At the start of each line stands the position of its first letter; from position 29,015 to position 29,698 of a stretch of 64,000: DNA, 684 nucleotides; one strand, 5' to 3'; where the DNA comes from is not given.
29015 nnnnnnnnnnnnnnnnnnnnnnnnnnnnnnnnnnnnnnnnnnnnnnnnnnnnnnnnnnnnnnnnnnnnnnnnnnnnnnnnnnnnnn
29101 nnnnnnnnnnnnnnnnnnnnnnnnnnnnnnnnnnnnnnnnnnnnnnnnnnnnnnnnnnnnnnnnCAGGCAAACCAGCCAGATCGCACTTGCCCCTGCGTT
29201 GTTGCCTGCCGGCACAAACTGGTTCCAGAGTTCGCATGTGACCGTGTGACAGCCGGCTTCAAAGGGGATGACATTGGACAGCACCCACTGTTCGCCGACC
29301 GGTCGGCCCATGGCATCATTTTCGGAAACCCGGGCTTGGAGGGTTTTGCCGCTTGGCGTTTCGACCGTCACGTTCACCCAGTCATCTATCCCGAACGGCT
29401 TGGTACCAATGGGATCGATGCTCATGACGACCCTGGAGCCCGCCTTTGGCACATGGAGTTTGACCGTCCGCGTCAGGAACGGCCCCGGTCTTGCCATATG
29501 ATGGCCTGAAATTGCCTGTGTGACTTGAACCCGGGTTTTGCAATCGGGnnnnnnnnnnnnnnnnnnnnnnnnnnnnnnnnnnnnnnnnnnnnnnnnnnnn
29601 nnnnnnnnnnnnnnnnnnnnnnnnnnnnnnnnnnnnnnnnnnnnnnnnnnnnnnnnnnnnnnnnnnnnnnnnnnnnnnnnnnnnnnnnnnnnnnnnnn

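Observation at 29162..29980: Lower-GC orphan gene encoding two tandem copies of an unrecognised beta-rich domain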

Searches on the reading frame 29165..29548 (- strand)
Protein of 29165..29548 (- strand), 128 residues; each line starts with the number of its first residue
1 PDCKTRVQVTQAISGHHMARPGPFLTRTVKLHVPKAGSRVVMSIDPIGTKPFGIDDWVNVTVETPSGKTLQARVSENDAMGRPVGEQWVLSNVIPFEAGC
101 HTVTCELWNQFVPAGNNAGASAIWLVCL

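Call 33: search_solved_structures(query=A3, max_evalue=10, show_alignments=2)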
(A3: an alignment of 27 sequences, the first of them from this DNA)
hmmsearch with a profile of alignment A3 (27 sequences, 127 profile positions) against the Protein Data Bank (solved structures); distinct sequences matched with E-value up to 10: 11.
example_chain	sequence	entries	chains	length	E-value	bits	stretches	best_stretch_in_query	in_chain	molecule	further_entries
2j3s_A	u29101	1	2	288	0.0043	20.1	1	56-113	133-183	FILAMIN-A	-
4p3w_A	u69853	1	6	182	0.0066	19.5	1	56-113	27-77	Filamin-A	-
2wxu_A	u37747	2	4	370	0.089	15.8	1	31-75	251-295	PHOSPHOLIPASE C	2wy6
1ca1_A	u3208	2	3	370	0.091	15.8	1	31-75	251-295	ALPHA-TOXIN | PHOSPHOLIPASE C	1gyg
1qm6_A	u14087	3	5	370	0.091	15.8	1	31-75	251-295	PHOSPHOLIPASE C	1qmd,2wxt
4bkg_A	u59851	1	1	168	0.19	14.7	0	36-75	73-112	SMALL UBIQUITIN-RELATED MODIFIER 2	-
8ftm_A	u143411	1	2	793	0.22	14.5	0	48-120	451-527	5'-3' RNA helicase-like protein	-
1kho_A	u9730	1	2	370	0.28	14.2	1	32-76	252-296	alpha-toxin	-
8fg6_B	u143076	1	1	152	0.58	13.2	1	41-105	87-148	C104.1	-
28nt_s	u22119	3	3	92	1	12.4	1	48-89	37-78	Small ribosomal subunit protein uS19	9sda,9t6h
3dbg_A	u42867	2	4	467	1.6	11.7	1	69-104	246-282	Putative cytochrome P450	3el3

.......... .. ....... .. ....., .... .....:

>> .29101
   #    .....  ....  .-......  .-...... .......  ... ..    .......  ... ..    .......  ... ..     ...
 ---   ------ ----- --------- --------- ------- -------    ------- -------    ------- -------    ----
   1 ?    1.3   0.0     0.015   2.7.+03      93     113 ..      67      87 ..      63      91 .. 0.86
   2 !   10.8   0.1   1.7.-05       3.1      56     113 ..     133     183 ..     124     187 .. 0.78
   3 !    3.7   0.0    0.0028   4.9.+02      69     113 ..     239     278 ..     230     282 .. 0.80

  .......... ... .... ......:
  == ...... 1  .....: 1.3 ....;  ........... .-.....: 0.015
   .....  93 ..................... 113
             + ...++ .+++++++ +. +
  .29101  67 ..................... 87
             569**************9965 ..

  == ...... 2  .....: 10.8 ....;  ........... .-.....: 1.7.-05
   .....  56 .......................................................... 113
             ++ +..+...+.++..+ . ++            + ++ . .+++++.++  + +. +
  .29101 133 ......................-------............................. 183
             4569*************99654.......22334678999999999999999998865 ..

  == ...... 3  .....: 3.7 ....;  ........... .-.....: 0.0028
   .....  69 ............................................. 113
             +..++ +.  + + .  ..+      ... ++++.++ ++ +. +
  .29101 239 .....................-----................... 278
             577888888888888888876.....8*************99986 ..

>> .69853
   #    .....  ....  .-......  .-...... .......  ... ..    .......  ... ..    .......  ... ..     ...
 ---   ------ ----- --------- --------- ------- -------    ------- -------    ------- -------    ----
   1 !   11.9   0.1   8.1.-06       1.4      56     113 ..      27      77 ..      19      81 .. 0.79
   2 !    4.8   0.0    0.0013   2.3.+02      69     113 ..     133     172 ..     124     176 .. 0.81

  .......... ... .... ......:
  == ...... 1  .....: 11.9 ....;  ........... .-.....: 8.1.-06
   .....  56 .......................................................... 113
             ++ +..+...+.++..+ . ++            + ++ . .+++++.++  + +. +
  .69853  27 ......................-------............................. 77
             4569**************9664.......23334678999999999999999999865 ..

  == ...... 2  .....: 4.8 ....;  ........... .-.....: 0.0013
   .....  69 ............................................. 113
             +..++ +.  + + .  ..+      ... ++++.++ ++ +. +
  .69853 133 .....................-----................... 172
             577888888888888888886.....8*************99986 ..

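Call 36: predict_structure(alignment_id=A3)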
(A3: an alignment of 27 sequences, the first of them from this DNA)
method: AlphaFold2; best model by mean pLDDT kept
length: 128 residues; sequences in the alignment: 27
mean_pLDDT: 96.2   pTM: 0.88
mean pLDDT of the five models: 96.2, 96.2, 96.1, 95.9, 93.2
residues with pLDDT >= 90: 120; 70-90: 7; 50-70: 1; < 50: 0
segments of 3 or more residues with pLDDT < 50: none
pLDDT, mean of each block of 10 residues (from residue 1): 92 97 98 97 98 96 98 93 95 98 97 93 98
secondary structure, 60 per line:
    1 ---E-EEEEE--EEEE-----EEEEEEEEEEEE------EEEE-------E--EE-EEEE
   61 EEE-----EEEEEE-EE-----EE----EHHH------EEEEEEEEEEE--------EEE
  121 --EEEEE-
elements in order: E6-10 E13-16 E22-33 E40-43 E57-63 E69-74 E99-109 E118-120 E123-127

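Call 40: fold_search(model_id=the predicted structure, library=pdb)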
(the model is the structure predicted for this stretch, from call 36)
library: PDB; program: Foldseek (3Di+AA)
matches with E <= 10: 1136; with E <= 0.001: 1
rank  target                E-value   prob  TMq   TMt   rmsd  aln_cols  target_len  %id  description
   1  3wnl_A                4.1e-04  1.00  0.45  0.11   8.5       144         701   15  D308A mutant of Bacillus circulans T-3040 cycloisomaltooligosaccharide glucanotransferase complexed with isomaltohexao (released 2014-02-05)
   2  6owk                  1.4e-03  1.00  0.40  0.13   7.8       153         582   11  Crystal structure of a Bacillus thuringiensis Cry1B.867 tryptic core variant (released 2019-06-19)
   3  2cdp_C                1.9e-03  1.00  0.47  0.48   7.7       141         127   11  Structure of a CBM6 in complex with neoagarohexaose (released 2006-02-08)
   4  1wmd                  3.1e-03  0.99  0.37  0.14  10.7       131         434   12  Crystal Structure of alkaline serine protease KP-43 from Bacillus sp. KSM-KP43 (1.30 angstrom, 100 K) (released 2004-09-14)
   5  2cdp_B                3.4e-03  1.00  0.46  0.46   7.4       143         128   11  Structure of a CBM6 in complex with neoagarohexaose (released 2006-02-08)
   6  7bys_A                3.4e-03  0.96  0.34  0.14   8.2       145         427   16  Crystal structure of exo-beta-1,3-galactanase from Phanerochaete chrysosporium Pc1,3Gal43A apo form (released 2020-11-04)
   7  6dj4                  3.8e-03  0.99  0.41  0.13   7.1       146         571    9  Crystal Structure of Bacillus thuringiensis Cry1A.105 Tryptic Core (released 2018-09-12)
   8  6ovb                  4.5e-03  0.98  0.38  0.13   7.3       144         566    8  Crystal structure of a Bacillus thuringiensis Cry1Da tryptic core variant (released 2019-06-19)
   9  2cdo_C                7.2e-03  0.99  0.40  0.38   8.2       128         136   12  structure of agarase carbohydrate binding module in complex with neoagarohexaose (released 2006-02-16)
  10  2wz8                  7.6e-03  0.93  0.35  0.33  10.0       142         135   10  Family 35 carbohydrate binding module from Clostridium thermocellum (released 2010-07-14)
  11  9pzi_H                8.0e-03  0.99  0.38  0.38   7.8       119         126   11  Crystal Structure of synthetic antibody COP-2 in complex with the C-terminal domain of Clostridium perfringens enterot (released 2025-08-20)
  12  3x29_B                8.5e-03  0.97  0.36  0.38   8.2       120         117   12  CRYSTAL STRUCTURE of MOUSE CLAUDIN-19 IN COMPLEX with C-TERMINAL FRAGMENT OF CLOSTRIDIUM PERFRINGENS ENTEROTOXIN (released 2015-01-21)
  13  7ehg_A                9.4e-03  0.96  0.39  0.38  11.3       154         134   15  Crystal Structure of MiXBM (released 2022-03-30)
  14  8jmr_B                9.9e-03  0.87  0.34  0.28  10.1       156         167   11  Crystal structure of hinokiresinol synthase in complex with 1,7-bis(4-hydroxyphenyl)hepta-1,6-dien-3-one (released 2023-12-20)
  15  8jmq_B                9.9e-03  0.85  0.35  0.28  10.9       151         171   13  Crystal structure of hinokiresinol synthase (released 2023-12-20)
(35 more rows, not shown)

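Call 42: find_homologous_proteins(query=A3, max_evalue=0.001)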
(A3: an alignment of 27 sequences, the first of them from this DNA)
Query A3 (27 sequences) (128 aa, profile of the alignment): 5 proteins with E <= 0.001 among 1719 candidates.
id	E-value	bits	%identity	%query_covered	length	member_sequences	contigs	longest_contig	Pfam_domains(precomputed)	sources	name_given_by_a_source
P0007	2.5e-34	136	76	63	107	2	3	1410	-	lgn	-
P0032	7.3e-14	70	26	95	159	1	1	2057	-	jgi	jgi:hypothetical protein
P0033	9.4e-14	69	26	77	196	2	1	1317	-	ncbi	-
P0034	5.6e-8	50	28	30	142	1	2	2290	-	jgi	jgi:hypothetical protein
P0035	6.9e-4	37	39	24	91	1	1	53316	-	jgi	jgi:hypothetical protein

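Call 51: search_protein_families(library=pfam, alignment_id=A3, max_evalue=1)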
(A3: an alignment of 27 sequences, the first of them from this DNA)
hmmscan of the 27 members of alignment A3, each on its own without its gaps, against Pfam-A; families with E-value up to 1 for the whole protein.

A. member 1, seq(128 aa): 0 families

B. families by the number of members that match (of 27 scanned): 7 families
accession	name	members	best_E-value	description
PF01390.26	SEA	4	0.012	SEA domain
PF00801.26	PKD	1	0.00013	PKD domain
PF18938.6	aRib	1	0.11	Atypical Rib domain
PF25653.1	HMG-CoA_red_N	1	0.12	Hydroxymethylglutaryl-CoA reductase, N-terminal domain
PF21338.2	Top1B_N_bact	1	0.17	Bacterial DNA topoisomerase IB, N-terminal domain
PF25311.1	WDGH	1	0.18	WDGH domain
PF23381.1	Beta-prop_IFT122_1st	1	0.18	IFT122 first beta-propeller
